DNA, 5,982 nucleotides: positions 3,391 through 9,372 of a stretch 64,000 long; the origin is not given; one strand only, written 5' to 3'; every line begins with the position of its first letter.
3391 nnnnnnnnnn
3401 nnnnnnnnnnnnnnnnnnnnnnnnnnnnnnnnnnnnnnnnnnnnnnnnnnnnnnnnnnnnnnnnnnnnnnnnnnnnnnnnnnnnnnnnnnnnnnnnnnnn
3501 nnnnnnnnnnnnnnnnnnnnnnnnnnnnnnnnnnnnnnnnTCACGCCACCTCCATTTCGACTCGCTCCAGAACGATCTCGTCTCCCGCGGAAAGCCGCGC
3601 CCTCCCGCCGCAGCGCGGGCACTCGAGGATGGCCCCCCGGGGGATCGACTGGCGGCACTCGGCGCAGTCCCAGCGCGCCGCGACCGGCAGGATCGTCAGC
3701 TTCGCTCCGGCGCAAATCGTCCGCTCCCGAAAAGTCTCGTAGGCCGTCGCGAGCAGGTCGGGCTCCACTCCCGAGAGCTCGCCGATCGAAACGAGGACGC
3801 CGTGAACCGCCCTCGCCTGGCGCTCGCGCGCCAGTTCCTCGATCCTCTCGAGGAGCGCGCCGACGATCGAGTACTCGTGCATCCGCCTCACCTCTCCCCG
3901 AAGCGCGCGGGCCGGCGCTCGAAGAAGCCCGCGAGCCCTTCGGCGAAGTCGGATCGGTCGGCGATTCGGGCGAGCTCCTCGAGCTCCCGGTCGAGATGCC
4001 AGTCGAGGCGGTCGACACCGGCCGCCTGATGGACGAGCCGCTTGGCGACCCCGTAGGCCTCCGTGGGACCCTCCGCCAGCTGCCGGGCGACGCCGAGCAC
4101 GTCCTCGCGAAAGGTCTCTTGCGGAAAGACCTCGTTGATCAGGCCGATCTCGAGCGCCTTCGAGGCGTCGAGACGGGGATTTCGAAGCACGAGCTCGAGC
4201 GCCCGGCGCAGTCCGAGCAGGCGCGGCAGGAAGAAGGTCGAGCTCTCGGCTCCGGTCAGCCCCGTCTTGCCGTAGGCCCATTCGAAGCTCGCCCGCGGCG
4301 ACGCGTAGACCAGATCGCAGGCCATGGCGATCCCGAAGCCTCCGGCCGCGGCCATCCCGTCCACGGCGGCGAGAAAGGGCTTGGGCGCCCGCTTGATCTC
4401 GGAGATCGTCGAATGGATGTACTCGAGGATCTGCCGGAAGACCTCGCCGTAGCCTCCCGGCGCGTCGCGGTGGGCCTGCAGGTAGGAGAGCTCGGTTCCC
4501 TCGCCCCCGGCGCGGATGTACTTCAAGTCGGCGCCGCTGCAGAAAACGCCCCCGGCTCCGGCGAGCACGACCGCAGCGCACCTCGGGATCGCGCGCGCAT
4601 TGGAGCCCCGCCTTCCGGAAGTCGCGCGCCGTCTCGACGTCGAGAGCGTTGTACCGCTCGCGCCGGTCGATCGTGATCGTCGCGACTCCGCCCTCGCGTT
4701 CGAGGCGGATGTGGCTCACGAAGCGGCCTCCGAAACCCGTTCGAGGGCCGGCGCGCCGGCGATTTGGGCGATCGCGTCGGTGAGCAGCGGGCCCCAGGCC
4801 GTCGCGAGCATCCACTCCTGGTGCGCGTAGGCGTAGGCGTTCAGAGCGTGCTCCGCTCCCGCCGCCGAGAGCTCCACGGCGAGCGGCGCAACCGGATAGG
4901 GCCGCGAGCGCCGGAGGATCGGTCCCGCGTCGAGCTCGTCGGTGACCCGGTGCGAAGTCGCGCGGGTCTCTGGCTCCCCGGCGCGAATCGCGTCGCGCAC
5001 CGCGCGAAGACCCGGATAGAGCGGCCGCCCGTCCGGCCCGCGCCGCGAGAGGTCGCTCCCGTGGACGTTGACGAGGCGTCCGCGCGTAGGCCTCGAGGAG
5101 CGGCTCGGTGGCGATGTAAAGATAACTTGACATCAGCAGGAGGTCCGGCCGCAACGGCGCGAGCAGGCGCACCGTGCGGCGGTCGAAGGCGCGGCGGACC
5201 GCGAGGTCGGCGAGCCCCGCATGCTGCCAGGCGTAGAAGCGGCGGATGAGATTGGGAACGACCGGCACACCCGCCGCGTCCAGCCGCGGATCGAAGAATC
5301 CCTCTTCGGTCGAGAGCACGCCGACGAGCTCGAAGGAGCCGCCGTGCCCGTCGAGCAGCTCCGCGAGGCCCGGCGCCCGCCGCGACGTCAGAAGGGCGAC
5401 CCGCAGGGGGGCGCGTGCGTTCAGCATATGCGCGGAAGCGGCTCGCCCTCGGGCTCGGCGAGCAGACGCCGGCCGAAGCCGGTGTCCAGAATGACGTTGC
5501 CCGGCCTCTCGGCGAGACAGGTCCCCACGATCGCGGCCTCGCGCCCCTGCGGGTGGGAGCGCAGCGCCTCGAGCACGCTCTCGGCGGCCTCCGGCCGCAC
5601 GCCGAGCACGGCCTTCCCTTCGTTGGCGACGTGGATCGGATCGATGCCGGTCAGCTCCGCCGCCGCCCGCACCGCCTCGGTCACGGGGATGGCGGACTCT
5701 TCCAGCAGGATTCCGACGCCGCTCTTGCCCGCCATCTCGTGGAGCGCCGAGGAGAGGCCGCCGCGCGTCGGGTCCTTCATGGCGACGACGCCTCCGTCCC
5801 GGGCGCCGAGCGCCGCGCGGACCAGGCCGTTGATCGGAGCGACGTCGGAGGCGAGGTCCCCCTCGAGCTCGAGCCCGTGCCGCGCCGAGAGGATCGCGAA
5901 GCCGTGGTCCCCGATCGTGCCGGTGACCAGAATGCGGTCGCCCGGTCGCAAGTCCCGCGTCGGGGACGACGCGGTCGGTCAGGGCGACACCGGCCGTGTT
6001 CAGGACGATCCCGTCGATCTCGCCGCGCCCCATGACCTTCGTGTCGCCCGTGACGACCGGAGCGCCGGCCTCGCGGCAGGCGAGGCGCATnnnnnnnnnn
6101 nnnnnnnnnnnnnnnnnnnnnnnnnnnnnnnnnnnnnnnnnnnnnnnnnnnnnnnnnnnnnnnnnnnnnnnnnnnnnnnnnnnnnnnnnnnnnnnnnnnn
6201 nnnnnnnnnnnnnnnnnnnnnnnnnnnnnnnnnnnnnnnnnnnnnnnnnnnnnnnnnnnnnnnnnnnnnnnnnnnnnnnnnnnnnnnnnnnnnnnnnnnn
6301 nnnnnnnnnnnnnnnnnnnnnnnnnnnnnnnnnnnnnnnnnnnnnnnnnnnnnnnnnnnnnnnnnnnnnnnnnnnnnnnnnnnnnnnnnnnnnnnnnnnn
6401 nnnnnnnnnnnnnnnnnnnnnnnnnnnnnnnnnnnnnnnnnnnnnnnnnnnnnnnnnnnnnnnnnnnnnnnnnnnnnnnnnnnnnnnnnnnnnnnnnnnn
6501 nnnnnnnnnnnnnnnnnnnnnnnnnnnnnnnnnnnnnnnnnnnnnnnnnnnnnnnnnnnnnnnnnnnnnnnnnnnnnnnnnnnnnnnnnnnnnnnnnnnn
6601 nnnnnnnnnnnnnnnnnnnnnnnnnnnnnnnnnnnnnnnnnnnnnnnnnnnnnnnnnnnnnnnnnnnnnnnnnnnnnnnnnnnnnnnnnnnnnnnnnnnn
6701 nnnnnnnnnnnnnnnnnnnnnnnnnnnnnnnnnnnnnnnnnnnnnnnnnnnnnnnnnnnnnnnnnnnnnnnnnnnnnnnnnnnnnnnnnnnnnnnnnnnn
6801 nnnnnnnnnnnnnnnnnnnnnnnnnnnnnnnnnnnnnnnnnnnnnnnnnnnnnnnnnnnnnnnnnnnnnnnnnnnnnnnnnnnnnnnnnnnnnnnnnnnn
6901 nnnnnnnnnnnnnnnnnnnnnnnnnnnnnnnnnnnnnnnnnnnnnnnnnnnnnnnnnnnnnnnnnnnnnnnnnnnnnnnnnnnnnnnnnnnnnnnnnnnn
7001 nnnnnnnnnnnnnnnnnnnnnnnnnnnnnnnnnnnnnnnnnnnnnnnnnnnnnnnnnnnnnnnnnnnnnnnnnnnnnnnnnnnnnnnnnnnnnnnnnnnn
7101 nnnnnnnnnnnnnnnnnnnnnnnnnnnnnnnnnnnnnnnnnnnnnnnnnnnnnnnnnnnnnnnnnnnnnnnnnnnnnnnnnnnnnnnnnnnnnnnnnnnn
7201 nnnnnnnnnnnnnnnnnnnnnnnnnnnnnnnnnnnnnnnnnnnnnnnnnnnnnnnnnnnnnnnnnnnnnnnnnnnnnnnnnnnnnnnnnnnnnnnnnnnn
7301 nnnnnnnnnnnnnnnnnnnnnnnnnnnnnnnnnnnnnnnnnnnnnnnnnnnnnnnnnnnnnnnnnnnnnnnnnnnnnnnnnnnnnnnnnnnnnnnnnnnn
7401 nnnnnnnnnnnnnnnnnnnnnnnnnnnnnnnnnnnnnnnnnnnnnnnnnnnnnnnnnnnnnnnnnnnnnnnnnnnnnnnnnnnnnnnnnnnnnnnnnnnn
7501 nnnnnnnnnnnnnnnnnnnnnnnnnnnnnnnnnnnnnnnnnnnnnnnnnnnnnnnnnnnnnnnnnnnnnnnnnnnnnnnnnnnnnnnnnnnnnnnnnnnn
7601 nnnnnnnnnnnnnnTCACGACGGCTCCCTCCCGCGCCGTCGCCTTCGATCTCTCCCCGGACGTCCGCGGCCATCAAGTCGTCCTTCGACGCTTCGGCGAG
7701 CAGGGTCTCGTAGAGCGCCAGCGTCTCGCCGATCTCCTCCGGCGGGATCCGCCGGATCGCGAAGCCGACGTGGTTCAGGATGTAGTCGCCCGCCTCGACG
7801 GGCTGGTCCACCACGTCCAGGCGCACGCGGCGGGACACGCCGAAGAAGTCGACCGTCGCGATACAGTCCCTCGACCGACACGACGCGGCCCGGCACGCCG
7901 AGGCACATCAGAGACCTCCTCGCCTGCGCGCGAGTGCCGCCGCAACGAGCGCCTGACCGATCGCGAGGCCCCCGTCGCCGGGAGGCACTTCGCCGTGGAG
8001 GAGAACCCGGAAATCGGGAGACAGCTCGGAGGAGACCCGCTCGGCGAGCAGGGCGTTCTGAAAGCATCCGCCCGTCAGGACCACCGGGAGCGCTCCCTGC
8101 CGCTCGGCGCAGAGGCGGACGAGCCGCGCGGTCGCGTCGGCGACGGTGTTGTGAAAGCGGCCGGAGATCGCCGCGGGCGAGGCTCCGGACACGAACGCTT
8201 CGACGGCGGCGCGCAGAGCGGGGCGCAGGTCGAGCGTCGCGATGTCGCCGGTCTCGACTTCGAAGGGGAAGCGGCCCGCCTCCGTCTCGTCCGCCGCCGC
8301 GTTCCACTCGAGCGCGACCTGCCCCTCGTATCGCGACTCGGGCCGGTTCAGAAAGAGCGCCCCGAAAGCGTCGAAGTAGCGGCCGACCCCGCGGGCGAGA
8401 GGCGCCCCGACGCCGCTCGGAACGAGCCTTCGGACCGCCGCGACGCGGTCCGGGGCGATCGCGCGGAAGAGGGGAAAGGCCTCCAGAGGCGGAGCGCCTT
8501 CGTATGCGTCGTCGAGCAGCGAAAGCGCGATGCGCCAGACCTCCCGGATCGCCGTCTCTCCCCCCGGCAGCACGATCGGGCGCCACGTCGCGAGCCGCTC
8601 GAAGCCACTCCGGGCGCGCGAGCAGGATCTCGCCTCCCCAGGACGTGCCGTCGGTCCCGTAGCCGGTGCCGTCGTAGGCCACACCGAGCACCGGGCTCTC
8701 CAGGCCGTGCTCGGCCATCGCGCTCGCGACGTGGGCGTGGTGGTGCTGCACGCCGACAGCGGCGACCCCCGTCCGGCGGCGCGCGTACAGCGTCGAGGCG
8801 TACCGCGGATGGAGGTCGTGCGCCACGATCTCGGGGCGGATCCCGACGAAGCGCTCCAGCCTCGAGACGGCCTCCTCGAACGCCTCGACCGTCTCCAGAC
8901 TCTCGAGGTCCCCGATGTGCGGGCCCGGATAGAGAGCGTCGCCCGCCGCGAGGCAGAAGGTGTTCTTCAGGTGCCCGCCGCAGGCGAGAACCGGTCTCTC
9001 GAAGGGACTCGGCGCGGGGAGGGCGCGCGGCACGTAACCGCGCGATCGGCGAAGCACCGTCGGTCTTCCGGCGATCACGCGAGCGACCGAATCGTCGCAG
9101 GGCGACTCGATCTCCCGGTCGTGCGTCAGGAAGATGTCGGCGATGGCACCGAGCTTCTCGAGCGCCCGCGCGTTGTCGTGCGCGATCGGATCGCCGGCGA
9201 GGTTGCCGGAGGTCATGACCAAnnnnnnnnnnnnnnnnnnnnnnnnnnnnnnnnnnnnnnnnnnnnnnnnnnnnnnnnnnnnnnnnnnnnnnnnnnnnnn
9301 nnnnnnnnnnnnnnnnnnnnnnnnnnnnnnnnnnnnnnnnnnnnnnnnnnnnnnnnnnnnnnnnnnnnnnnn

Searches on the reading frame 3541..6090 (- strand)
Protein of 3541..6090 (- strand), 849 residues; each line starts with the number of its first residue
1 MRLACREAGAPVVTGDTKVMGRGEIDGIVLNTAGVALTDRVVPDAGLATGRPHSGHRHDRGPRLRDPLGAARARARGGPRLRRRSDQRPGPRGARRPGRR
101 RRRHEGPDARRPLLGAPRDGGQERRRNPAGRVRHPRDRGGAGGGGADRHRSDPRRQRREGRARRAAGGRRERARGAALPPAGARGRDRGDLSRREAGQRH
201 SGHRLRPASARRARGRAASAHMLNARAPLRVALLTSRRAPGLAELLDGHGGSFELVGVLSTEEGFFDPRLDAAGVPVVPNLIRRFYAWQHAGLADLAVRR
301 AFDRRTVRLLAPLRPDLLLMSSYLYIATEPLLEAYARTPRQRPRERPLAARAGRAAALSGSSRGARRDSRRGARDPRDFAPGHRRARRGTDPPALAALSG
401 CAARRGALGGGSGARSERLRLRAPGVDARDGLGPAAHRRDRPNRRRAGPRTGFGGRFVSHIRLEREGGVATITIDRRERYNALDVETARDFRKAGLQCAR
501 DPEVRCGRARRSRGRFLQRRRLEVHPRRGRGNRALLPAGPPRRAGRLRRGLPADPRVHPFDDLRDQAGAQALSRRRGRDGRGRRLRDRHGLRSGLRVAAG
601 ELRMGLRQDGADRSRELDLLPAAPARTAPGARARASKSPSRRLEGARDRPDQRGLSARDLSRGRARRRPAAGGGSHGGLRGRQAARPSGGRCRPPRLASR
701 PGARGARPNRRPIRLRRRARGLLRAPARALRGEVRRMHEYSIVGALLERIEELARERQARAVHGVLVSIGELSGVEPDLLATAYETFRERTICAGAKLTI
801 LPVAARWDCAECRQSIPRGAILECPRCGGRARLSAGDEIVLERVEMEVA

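Call 12: search_protein_families(library=pfam, proteins=[window:3541-6090:-], max_evalue=0.01)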
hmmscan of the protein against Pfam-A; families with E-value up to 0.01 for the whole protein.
window:3541-6090:- (849 aa): 2 families
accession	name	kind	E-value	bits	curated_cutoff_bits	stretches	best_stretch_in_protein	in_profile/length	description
PF01155.25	HypA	-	5.7e-25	87.9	28.9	1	737-846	1-112/112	Hydrogenase/urease nickel incorporation, metallochaperone, hypA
PF00378.25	ECH_1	-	0.0092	15.8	27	0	464-505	1-42/251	Enoyl-CoA hydratase/isomerase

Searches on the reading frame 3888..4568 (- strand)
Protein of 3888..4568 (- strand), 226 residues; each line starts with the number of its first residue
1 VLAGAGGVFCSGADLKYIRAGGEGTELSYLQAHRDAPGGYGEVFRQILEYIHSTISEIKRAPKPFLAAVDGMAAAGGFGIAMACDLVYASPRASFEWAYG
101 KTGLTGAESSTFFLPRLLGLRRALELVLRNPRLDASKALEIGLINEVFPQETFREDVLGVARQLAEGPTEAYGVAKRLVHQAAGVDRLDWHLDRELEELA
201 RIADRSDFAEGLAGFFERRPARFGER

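Call 12: search_protein_families(library=pfam, proteins=[window:3888-4568:-], max_evalue=0.01)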
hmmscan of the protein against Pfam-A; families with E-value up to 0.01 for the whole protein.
window:3888-4568:- (226 aa): 3 families
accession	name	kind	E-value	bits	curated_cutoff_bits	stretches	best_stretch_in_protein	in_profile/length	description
PF00378.25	ECH_1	-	6.4e-35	121.1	27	1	53-225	79-250/251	Enoyl-CoA hydratase/isomerase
PF16113.10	ECH_2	-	1.4e-12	48.2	27.2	1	2-153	41-177/335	Enoyl-CoA hydratase/isomerase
PF01343.23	Peptidase_S49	-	0.00043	20.7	24.9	1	59-94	3-38/154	Peptidase family S49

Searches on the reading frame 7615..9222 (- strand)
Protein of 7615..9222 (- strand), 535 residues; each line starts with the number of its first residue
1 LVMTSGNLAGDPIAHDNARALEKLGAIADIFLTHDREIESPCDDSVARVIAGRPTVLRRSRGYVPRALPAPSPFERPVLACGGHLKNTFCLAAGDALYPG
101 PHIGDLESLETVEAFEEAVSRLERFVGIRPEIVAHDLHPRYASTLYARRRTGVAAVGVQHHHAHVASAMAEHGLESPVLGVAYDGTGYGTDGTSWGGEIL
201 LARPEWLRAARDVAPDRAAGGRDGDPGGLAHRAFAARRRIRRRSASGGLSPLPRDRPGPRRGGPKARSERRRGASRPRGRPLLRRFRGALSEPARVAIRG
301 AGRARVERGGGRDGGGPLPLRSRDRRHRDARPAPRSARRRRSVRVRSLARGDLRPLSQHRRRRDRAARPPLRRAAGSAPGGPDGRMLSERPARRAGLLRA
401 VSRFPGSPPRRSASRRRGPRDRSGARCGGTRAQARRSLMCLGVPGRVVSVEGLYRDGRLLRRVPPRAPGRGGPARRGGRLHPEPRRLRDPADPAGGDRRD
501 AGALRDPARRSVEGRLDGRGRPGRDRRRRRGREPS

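Call 12: search_protein_families(library=pfam, proteins=[window:7615-9222:-], max_evalue=0.01)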
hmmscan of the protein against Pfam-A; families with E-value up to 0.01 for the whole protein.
window:7615-9222:- (535 aa): 3 families
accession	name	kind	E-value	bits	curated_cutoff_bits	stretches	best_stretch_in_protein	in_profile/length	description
PF17788.7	HypF_C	-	2.1e-34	118.6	23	1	75-171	3-99/99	HypF Kae1-like domain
PF01300.24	Sua5_yciO_yrdC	-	3.4e-10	40.1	25.1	1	1-60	120-178/178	Telomere recombination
PF22521.2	HypF_C_2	-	5.4e-08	33.3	27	1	180-221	1-42/241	Carbamoyltransferase, Kae1-like Domain, second subdomain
